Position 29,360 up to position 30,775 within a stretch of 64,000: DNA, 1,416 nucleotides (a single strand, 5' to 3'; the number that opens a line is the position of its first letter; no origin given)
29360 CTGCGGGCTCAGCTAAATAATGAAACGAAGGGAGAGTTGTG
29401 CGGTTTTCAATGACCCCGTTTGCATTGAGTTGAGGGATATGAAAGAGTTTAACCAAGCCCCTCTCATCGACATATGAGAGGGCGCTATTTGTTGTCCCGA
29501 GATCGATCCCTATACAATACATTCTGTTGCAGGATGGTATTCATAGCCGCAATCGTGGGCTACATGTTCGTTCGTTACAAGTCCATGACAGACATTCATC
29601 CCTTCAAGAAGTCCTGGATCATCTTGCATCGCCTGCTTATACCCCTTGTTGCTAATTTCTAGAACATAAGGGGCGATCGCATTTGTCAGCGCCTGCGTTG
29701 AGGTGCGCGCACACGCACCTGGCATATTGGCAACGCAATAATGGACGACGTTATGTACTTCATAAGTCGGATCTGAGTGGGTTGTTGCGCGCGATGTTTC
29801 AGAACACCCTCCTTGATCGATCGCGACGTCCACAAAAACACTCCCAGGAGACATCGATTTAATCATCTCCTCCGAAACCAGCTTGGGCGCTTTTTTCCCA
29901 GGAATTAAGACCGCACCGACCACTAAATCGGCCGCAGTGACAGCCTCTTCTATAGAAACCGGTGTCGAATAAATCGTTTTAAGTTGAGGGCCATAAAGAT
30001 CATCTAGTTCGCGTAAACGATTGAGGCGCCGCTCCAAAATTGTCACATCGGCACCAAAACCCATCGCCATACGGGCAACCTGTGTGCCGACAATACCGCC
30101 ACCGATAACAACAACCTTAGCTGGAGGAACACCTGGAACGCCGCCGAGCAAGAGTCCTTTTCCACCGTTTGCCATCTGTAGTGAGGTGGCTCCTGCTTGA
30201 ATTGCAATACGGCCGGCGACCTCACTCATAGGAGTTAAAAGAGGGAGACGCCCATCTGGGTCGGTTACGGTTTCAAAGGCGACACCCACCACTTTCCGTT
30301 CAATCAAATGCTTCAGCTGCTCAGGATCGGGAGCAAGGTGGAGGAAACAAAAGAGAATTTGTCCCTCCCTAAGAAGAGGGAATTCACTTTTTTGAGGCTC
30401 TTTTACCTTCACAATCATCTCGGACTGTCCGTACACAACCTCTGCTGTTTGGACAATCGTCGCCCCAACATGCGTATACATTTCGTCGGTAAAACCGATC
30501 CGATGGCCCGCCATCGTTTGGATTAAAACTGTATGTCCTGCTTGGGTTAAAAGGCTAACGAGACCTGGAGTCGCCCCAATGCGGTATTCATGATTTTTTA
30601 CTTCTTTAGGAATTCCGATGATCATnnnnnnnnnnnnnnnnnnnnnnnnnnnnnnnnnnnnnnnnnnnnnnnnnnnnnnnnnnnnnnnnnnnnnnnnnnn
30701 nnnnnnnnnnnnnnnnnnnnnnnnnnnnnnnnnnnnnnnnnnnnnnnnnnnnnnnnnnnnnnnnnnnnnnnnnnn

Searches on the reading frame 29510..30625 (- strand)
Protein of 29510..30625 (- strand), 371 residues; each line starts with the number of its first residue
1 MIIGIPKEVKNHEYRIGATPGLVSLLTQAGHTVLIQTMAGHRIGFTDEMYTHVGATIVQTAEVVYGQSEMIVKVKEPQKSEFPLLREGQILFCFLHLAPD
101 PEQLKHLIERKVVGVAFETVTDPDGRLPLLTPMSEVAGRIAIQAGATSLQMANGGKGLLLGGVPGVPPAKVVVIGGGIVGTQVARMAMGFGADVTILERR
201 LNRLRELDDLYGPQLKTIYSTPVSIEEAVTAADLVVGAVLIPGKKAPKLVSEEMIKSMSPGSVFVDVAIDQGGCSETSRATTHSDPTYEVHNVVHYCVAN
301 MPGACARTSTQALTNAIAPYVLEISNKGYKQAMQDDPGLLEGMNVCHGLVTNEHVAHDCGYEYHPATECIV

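Call 58: search_protein_families(library=ncbifam, proteins=[window:29510-30625:-], max_evalue=1e-10)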
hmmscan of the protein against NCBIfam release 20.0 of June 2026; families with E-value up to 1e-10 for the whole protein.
window:29510-30625:- (371 aa): 3 families
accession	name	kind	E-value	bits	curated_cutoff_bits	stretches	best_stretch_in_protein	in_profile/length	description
TIGR00518.1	alaDH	equivalog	2.9e-148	493.7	391.85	1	1-368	1-367/370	alanine dehydrogenase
NF006942.0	PRK09424.1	equivalog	1.1e-49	169.5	383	2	1-201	1-198/510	Re/Si-specific NAD(P)(+) transhydrogenase subunit alpha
TIGR00561.1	pntA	equivalog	3.3e-44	151.4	444.4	2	3-200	2-196/511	Re/Si-specific NAD(P)(+) transhydrogenase subunit alpha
